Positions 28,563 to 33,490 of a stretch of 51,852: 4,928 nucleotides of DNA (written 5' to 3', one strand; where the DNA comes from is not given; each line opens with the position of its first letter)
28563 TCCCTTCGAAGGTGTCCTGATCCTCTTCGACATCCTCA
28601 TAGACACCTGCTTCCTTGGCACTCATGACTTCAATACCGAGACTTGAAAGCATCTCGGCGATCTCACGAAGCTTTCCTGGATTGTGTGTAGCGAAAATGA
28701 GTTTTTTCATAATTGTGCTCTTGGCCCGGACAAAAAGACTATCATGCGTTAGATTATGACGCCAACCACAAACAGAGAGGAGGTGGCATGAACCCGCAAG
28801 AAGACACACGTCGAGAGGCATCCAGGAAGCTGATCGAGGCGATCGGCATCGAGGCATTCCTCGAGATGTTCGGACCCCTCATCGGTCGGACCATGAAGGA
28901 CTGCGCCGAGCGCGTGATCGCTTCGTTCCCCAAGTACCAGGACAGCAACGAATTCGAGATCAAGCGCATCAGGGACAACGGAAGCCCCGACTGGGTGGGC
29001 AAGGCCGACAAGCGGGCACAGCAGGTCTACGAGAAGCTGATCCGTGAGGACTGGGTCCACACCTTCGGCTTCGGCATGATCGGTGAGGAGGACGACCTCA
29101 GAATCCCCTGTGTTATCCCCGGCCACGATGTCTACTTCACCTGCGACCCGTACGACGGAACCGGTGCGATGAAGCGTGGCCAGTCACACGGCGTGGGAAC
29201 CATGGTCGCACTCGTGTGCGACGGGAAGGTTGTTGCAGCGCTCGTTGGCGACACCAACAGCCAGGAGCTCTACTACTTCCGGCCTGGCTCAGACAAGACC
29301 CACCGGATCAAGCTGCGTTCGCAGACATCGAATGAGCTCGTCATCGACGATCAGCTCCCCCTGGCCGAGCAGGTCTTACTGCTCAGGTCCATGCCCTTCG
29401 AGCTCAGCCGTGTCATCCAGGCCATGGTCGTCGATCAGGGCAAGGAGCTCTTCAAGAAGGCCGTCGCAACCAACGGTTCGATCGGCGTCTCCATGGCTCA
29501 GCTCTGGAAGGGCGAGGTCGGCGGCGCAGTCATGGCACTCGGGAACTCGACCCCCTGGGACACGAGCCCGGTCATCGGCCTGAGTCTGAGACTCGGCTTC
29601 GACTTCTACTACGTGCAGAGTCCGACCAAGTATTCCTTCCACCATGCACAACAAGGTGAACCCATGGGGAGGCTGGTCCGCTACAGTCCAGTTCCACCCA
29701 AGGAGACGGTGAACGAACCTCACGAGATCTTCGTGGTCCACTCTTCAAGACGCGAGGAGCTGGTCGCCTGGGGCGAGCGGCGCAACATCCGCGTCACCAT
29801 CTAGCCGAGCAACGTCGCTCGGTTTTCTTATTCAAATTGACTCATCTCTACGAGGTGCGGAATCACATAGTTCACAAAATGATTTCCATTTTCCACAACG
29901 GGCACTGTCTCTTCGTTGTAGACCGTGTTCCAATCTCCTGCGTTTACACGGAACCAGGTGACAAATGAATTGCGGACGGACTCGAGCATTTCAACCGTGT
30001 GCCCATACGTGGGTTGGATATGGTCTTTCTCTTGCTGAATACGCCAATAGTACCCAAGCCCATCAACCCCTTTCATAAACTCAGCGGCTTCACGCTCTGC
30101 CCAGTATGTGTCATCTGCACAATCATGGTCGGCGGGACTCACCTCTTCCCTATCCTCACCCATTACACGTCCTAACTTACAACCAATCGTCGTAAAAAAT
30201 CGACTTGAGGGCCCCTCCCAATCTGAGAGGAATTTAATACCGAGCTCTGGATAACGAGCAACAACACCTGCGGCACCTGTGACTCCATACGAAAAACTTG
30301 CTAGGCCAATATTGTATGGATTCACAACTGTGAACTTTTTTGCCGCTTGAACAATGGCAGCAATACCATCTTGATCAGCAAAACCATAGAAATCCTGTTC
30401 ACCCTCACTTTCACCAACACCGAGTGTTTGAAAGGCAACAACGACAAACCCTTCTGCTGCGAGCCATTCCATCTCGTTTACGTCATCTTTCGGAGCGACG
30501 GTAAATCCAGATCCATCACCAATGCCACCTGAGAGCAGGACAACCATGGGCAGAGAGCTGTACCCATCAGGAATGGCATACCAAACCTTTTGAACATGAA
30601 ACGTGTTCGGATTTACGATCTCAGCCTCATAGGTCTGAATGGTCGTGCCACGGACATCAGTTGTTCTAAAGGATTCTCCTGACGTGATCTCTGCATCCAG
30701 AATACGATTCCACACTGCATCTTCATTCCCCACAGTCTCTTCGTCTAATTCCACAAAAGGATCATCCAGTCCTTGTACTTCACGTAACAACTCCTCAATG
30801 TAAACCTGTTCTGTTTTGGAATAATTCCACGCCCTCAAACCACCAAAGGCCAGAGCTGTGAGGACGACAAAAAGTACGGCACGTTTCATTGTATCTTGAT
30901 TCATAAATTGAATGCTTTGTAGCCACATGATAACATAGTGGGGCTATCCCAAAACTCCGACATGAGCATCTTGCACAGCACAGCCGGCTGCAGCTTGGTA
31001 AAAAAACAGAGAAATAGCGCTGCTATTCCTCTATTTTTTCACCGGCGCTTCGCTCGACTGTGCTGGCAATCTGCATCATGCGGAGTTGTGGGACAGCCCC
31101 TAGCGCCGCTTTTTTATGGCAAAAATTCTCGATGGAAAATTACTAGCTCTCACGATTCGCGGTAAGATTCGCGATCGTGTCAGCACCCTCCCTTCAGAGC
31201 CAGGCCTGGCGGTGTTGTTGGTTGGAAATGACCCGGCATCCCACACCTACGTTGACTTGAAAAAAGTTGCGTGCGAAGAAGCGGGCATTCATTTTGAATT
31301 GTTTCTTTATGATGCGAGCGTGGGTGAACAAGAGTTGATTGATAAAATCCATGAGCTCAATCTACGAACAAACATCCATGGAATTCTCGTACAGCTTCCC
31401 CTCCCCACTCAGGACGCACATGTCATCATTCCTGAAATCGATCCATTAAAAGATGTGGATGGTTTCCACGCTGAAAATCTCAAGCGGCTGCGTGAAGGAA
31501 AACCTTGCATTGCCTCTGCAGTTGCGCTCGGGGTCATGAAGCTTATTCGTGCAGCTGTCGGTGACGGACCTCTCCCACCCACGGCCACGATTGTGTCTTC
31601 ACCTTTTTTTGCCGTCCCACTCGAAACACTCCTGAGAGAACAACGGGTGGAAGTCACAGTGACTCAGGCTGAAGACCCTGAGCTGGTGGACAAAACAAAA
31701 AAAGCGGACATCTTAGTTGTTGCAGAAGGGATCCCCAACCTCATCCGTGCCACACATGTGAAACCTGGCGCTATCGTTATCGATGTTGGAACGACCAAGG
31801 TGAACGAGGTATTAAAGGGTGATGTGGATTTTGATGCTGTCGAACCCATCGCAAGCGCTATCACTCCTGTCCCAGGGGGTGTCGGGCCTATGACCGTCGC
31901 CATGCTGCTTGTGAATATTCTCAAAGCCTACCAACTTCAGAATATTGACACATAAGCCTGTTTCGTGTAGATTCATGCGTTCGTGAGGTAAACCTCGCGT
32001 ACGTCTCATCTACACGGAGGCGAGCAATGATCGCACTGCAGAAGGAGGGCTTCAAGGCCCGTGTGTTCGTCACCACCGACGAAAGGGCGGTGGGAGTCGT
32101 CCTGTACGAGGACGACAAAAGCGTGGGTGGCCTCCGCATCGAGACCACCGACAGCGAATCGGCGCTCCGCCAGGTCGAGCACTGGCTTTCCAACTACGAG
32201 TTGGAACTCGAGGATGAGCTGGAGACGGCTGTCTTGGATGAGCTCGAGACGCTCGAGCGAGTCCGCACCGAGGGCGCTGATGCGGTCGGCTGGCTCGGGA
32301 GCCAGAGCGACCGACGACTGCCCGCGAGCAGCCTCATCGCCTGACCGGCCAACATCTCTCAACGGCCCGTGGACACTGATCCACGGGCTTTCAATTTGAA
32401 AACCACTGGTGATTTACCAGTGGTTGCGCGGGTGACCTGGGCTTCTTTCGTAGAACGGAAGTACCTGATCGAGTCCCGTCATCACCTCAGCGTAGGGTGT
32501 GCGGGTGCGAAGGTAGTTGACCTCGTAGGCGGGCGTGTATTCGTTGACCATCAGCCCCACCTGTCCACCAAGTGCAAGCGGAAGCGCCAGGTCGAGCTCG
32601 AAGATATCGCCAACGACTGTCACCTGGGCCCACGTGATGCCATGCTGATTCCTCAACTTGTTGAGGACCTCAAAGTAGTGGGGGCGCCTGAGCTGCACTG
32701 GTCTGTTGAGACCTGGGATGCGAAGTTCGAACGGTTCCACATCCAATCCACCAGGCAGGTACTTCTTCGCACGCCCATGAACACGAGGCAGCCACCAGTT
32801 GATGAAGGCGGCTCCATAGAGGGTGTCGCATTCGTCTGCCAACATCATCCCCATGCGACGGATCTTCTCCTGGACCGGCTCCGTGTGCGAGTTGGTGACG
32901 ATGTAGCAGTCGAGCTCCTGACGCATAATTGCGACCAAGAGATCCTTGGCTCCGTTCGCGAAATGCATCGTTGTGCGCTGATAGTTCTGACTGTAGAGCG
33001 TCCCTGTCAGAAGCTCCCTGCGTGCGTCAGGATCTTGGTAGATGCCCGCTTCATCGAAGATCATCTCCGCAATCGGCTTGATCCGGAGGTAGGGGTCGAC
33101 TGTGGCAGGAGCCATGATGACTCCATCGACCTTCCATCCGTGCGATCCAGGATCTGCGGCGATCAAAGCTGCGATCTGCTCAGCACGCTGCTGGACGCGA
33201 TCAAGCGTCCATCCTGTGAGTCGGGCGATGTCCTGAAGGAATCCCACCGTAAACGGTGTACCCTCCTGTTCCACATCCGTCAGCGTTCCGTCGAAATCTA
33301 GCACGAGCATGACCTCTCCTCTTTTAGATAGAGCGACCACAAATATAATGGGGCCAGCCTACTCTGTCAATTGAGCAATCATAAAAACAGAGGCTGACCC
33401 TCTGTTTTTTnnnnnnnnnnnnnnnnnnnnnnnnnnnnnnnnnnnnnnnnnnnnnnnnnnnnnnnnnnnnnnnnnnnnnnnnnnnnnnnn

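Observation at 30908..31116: ~160-nt long-range palindrome with 6S-like architecture and a central bidirectional terminator upstream of folD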

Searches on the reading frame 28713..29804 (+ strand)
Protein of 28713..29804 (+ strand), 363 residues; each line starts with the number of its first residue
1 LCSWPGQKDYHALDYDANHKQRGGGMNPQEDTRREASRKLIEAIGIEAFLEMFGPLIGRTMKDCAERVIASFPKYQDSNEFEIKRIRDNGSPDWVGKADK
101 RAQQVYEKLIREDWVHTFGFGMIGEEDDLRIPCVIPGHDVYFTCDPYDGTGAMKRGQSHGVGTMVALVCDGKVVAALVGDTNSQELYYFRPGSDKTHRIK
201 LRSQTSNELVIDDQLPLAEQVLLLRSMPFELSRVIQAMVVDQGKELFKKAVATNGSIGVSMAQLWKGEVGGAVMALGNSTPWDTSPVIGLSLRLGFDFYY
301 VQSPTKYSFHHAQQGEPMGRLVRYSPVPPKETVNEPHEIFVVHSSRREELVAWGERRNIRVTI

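Call 9: search_protein_families(library=pfam, proteins=[window:28713-29804:+])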
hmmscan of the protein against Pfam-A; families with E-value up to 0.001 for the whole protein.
window:28713-29804:+ (363 aa): 1 family
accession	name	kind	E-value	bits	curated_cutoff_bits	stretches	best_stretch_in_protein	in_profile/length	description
PF00459.30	Inositol_P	-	6.8e-07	29.5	27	1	83-284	30-221/271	Inositol monophosphatase family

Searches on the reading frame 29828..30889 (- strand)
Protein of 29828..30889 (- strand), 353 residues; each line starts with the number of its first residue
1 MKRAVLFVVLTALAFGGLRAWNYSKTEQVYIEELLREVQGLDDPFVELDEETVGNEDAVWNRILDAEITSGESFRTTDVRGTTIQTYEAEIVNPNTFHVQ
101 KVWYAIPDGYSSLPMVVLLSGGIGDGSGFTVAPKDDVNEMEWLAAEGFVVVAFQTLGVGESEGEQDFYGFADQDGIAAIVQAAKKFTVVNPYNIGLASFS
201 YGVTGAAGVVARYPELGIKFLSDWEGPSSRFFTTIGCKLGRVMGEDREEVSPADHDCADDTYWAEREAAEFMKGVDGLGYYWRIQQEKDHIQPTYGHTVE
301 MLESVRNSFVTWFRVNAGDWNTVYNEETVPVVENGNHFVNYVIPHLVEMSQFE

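Call 9: search_protein_families(library=pfam, proteins=[window:29828-30889:-])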
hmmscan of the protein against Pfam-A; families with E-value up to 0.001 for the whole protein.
window:29828-30889:- (353 aa): 1 family
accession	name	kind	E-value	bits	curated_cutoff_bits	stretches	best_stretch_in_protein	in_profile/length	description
PF02129.25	Peptidase_S15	-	0.00071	19.8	23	0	135-206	38-109/262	X-Pro dipeptidyl-peptidase (S15 family)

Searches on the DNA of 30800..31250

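Call 7: search_rna_families(source=window, start=30800, end=31250, threshold=evalue, max_evalue=10, show_alignments=3)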
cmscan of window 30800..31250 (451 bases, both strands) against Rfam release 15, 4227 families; matches with E-value up to 10: 8.
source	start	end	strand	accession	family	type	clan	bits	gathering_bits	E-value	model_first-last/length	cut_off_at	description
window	31001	31035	-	RF04344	Plastid-psbA-3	Cis-reg;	CL00153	28.5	48.4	0.0031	1-57/57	no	Plastid-psbA-3 3UTR RNA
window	30976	31065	+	RF03509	mir-4660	Gene; miRNA;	-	18.6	87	0.46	1-86/86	no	mir-4660 microRNA precursor family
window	30978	31039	+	RF02432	SpF25_sRNA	Gene; sRNA;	-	18.1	48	2.2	1-102/102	no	Streptococcus sRNA SpF25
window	31000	31040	+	RF02907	patAB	Cis-reg; leader;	-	18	92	3.3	1-57/57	no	patAB leader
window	31210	31250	+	RF01525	TB10Cs2H1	Gene; snRNA; snoRNA; HACA-box;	-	16.3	35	1.3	1-40/66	3'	Trypanosomatid snoRNA TB10Cs2H1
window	30812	30910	-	RF01219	snoR100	Gene; snRNA; snoRNA; HACA-box;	-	15.8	50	2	1-116/116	no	Small nucleolar RNA snoR100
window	30947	31093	-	RF01500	Afu_198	Gene; snRNA; snoRNA; CD-box;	-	13.3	40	3.6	1-149/149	no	A. fumigatus snoRNA Afu_198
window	30816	30859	+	RF02186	ST7-OT3_4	Gene; lncRNA;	-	10.1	80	6.5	30-73/73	no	ST7 overlapping transcript 3 conserved region 4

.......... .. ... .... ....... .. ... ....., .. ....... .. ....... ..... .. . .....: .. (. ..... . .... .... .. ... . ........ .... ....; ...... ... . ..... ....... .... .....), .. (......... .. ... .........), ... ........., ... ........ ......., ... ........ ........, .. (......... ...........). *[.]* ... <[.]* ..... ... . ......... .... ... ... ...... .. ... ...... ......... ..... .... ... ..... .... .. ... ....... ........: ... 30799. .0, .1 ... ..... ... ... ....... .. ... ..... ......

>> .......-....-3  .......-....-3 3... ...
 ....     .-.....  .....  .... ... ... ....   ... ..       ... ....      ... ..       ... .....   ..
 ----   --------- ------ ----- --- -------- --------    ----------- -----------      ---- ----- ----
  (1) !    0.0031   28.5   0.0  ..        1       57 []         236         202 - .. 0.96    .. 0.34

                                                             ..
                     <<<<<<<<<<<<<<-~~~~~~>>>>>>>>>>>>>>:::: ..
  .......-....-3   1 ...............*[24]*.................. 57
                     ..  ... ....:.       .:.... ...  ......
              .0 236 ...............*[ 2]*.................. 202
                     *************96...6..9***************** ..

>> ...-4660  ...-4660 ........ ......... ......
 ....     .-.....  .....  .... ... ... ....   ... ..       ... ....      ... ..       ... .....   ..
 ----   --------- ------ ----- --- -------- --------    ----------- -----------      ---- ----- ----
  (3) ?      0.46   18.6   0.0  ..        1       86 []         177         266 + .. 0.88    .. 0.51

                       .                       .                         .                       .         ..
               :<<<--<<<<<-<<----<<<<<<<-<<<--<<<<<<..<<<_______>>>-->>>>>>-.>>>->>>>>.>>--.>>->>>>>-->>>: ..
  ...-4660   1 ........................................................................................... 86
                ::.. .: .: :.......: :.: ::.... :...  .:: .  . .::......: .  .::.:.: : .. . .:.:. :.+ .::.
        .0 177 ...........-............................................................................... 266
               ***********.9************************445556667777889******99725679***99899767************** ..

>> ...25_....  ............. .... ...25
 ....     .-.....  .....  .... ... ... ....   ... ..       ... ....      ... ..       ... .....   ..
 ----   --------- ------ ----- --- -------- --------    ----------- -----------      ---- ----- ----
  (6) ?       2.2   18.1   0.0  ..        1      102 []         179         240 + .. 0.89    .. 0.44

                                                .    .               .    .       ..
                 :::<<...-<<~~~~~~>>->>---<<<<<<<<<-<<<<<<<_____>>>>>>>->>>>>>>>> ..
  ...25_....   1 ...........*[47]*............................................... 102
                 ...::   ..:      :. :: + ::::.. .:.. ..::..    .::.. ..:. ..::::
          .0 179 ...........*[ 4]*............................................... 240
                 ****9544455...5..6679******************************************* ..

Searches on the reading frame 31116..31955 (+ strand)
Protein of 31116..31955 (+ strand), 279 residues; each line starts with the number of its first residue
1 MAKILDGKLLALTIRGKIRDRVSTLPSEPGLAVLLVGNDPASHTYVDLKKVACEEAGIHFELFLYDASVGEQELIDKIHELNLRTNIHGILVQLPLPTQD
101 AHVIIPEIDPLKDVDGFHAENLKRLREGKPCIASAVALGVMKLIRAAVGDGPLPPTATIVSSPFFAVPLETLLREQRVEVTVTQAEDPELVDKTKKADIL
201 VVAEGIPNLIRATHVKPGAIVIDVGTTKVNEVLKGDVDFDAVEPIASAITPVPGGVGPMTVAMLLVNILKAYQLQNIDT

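Call 9: search_protein_families(library=pfam, proteins=[window:31116-31955:+])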
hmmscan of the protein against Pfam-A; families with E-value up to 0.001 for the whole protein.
window:31116-31955:+ (279 aa): 2 families
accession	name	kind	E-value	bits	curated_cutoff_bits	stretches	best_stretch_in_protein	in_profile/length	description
PF02882.25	THF_DHG_CYH_C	-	2.5e-42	144.4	27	1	118-274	1-158/160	Tetrahydrofolate dehydrogenase/cyclohydrolase, NAD(P)-binding domain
PF00763.28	THF_DHG_CYH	-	7.9e-33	113.6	32.8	1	5-115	1-115/115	Tetrahydrofolate dehydrogenase/cyclohydrolase, catalytic domain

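Call 17: find_related_loci(query=window:31116-31955:+, collection=genome_contigs, flank=1500)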
Query window:31116-31955:+ (279 aa) in genome_contigs; peptide patterns used: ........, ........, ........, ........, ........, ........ (x = any residue, [..] = any of these).
600 stretches matched a pattern (row limit reached: there are more); 562 encode a relative of the query (tblastn E <= 1e-3); the best 80 are kept; 80 distinct loci.
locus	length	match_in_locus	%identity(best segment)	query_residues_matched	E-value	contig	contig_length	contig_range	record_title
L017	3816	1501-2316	46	1-270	1e-68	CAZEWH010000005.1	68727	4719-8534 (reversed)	MAG TPA_asm: uncultured Gammaproteobacteria bacterium isolate SRP077602_co5_241 genome assembly, contig: NODE_1730_lengt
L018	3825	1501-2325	45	2-271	6e-68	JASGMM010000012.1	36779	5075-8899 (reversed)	MAG: Clostridiales bacterium isolate DJKA124_ANT21_bin.4 scaffold_275, whole genome shotgun sequence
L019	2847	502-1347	46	3-279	3e-67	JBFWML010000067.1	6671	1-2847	MAG: Campylobacterales bacterium isolate CA_2019_NHSR_89 NODE_23746_length_6671_cov_3.514364_NHSR, whole genome shotgun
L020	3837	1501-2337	45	2-275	1e-65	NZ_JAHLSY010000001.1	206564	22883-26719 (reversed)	Hydrogenophilus thiooxidans strain SS56 contig-100_0, whole genome shotgun sequence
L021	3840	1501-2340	45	2-276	3e-65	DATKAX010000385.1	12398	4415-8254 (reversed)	MAG TPA_asm: Burkholderiales bacterium isolate SMAG_U14405 k141_2514557, whole genome shotgun sequence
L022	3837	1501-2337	44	2-275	2e-65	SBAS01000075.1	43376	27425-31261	MAG: Nitrosomonadales bacterium isolate Bin_11_1 Sp_contig7719, whole genome shotgun sequence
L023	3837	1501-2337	44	2-275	8e-65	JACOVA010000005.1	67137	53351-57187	MAG: Betaproteobacteria bacterium isolate NC_groundwater_88_Ag_B-0.1um_68_58 B_2_S2_170907_scaffold_130977, whole genome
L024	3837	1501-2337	46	2-275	2e-64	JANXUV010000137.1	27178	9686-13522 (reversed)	MAG: Betaproteobacteria bacterium isolate 340R_metabat_179 340R_k141_1265194, whole genome shotgun sequence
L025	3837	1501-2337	43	2-275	8e-64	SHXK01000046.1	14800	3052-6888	MAG: Betaproteobacteria bacterium isolate Baikal-deep-G89 BACOMB-40M-C1490, whole genome shotgun sequence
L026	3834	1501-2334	45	2-274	1e-63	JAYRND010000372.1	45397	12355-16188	MAG: Burkholderiales bacterium isolate XM2_XAASGE4bin.1 k141_1347773, whole genome shotgun sequence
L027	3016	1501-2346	44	3-275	2e-63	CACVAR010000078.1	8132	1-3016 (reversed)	MAG: uncultured Sulfurovum sp. isolate HLG_WM_MAG_03 genome assembly, contig: NODE_1575_length_8132_cov_61.462211, whole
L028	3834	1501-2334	45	2-273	2e-63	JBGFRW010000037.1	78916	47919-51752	MAG: Pseudomonadota bacterium isolate BA1A30.2019.Bin.63 NODE_177_length_78916_cov_4.755023, whole genome shotgun sequen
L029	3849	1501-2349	46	2-276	3e-63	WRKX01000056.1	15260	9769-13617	MAG: Betaproteobacteria bacterium isolate Th196P3bin129 Ga0099364_10007749, whole genome shotgun sequence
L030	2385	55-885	43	3-273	3e-63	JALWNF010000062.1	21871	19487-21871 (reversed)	MAG: Campylobacteraceae bacterium isolate M17_metabat2_scaf2bin.234 M17_NODE_1777_length_21871_cov_7.016556, whole genom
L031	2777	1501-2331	43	3-273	2e-63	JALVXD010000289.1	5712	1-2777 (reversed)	MAG: Campylobacteraceae bacterium isolate M10_metabat2_scaf2bin.065 M10_NODE_9290_length_5712_cov_9.282901, whole genome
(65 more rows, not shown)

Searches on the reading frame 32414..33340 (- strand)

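Call 9: search_protein_families(library=pfam, proteins=[window:32414-33340:-])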
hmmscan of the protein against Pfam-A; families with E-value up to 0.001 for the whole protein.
window:32414-33340:- (308 aa): 2 families
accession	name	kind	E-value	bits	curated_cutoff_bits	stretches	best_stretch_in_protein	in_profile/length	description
PF00702.32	Hydrolase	-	4.5e-05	24.4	26.4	1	12-164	4-136/191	haloacid dehalogenase-like hydrolase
PF13419.12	HAD_2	-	0.00015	22.3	23.8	0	91-165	45-118/178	Haloacid dehalogenase-like hydrolase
